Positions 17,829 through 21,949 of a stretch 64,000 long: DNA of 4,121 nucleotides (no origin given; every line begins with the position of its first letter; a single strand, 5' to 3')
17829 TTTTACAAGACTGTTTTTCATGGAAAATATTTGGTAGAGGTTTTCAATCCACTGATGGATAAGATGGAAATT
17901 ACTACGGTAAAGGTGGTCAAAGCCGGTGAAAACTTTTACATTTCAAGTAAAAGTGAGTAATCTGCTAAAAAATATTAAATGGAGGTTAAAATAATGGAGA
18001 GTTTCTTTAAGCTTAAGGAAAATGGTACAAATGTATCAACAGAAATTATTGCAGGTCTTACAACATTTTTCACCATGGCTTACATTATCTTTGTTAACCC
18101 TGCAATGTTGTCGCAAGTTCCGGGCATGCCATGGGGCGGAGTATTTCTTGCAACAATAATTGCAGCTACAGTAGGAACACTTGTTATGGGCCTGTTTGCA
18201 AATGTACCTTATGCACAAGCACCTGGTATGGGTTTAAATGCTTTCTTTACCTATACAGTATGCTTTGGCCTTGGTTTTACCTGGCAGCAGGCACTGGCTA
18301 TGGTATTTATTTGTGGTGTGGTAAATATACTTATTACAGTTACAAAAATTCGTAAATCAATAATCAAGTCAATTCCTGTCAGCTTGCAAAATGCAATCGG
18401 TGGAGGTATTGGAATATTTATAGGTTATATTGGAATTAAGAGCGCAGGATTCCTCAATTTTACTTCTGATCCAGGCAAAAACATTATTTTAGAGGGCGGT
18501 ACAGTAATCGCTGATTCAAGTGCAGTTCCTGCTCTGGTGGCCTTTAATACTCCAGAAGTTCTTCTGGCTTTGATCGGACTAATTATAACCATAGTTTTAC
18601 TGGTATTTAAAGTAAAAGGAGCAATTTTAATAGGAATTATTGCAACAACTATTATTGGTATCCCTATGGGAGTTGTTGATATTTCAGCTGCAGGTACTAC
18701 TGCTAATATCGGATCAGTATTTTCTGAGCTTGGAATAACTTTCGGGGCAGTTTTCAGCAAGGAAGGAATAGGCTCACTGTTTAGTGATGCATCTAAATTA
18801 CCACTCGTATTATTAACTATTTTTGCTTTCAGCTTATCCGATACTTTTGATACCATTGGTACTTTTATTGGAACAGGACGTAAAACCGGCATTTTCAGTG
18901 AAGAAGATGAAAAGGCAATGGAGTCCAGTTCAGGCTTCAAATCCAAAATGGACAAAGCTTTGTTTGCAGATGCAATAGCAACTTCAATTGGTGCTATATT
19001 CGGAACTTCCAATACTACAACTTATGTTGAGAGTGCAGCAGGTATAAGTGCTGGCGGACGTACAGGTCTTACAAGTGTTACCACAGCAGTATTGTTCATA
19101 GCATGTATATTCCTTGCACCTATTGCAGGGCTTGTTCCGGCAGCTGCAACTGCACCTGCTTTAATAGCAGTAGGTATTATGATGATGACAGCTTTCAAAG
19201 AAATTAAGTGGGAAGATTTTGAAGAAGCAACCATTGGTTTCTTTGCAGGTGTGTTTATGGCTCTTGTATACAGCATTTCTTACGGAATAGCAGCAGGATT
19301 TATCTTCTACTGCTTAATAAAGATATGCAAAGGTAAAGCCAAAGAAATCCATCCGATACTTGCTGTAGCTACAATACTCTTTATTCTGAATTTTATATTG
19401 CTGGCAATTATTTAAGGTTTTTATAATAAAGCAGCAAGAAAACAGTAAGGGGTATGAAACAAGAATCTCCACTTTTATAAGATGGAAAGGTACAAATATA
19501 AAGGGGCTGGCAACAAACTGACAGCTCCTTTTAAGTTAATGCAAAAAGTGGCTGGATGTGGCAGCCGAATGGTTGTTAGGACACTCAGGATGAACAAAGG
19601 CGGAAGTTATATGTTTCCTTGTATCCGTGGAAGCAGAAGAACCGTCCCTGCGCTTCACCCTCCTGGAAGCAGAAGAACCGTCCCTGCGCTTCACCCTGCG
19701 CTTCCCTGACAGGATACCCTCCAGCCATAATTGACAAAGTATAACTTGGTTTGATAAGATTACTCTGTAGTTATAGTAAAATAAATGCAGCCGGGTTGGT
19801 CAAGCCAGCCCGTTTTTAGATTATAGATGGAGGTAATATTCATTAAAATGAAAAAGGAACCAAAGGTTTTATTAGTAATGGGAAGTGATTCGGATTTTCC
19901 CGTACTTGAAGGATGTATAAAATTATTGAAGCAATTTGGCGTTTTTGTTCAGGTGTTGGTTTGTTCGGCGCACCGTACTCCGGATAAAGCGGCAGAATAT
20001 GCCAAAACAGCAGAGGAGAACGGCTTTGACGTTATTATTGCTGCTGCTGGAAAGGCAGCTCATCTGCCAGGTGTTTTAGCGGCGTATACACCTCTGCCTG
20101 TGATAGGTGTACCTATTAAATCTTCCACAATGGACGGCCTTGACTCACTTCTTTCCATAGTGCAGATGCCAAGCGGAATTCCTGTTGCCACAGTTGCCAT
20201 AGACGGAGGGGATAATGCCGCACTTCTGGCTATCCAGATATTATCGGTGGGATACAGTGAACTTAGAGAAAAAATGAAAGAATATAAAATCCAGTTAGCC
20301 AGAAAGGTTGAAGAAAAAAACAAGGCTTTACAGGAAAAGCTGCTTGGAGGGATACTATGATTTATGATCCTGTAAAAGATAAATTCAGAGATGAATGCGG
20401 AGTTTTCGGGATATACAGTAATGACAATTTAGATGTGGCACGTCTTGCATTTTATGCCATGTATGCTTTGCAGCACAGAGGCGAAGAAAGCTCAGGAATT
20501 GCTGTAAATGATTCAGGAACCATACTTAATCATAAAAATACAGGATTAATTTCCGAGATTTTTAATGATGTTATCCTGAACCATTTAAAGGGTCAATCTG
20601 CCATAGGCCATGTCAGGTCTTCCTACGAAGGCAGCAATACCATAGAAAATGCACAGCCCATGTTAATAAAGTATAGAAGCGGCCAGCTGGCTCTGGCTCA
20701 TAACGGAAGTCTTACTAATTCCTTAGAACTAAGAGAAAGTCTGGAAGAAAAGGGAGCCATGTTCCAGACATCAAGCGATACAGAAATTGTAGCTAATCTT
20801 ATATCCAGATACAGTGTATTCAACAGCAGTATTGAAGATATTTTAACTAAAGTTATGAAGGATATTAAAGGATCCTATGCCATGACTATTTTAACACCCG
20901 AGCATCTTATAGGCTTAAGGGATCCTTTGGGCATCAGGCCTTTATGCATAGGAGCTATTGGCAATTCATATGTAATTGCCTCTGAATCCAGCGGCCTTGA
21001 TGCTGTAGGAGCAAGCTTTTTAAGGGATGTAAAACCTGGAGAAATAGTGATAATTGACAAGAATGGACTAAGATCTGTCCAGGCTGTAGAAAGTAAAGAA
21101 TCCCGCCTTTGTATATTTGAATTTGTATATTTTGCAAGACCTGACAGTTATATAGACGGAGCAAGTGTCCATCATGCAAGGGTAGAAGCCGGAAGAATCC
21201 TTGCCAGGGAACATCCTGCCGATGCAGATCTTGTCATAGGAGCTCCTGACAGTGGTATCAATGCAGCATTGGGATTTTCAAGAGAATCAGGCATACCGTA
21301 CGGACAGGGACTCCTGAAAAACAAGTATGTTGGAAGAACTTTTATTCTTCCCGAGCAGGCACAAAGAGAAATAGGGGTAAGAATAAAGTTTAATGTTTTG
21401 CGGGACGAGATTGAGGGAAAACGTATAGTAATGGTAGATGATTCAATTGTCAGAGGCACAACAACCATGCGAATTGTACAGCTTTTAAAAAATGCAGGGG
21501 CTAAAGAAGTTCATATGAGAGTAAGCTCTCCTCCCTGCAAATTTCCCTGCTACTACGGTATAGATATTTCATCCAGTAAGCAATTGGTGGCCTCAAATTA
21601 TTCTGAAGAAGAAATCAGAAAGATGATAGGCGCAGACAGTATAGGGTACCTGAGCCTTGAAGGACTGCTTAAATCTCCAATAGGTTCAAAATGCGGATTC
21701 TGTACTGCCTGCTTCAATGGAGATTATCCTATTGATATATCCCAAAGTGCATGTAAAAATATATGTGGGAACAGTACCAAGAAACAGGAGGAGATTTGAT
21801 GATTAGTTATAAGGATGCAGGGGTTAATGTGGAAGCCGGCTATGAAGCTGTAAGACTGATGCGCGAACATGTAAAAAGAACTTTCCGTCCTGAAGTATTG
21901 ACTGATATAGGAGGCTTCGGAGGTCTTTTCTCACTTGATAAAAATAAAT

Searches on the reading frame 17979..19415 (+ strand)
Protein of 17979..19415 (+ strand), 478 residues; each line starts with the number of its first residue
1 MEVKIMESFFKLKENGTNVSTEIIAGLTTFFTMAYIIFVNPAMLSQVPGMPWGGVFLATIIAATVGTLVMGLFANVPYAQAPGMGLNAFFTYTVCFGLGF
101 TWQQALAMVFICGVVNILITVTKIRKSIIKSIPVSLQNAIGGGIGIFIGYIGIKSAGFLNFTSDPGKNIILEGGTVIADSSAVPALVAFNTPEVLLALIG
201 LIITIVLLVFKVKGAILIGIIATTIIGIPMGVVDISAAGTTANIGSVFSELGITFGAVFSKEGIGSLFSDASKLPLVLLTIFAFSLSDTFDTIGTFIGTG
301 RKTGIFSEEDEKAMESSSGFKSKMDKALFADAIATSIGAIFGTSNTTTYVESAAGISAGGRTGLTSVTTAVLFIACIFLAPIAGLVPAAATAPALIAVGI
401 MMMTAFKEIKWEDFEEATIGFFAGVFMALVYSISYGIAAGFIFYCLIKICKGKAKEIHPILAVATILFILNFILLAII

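Call 65: search_protein_families(library=pfam, proteins=[window:17979-19415:+], max_evalue=0.00001)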
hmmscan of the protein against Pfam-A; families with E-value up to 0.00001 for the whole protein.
window:17979-19415:+ (478 aa): 1 family
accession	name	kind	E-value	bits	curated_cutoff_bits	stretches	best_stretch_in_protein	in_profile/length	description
PF00860.26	Xan_ur_permease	-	2.9e-36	125.5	27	1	22-437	3-387/389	Permease family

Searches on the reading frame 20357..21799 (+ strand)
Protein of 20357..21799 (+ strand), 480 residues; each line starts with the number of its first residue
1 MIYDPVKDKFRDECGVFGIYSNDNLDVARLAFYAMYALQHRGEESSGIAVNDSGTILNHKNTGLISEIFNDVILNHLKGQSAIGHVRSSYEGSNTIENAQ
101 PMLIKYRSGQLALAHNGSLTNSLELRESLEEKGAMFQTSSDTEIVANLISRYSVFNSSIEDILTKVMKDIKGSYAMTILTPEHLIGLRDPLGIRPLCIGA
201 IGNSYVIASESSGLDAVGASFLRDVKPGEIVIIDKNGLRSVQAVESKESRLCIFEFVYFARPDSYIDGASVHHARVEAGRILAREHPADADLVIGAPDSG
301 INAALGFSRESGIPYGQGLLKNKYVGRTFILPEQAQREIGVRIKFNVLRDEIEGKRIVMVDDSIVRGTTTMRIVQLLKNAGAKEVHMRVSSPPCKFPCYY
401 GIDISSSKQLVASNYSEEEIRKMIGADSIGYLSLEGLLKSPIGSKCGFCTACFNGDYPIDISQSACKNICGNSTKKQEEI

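Call 65: search_protein_families(library=pfam, proteins=[window:20357-21799:+], max_evalue=0.00001)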
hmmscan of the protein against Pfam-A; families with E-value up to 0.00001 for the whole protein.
window:20357-21799:+ (480 aa): 3 families
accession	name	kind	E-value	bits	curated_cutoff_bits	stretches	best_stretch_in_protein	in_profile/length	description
PF13537.11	GATase_7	-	2.9e-21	76.2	25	1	95-215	9-122/123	Glutamine amidotransferase domain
PF13522.11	GATase_6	-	1.8e-20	73.7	27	1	78-210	9-130/130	Glutamine amidotransferase domain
PF00156.33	Pribosyltran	-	9e-06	25.5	26.3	0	343-387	79-120/158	Phosphoribosyl transferase domain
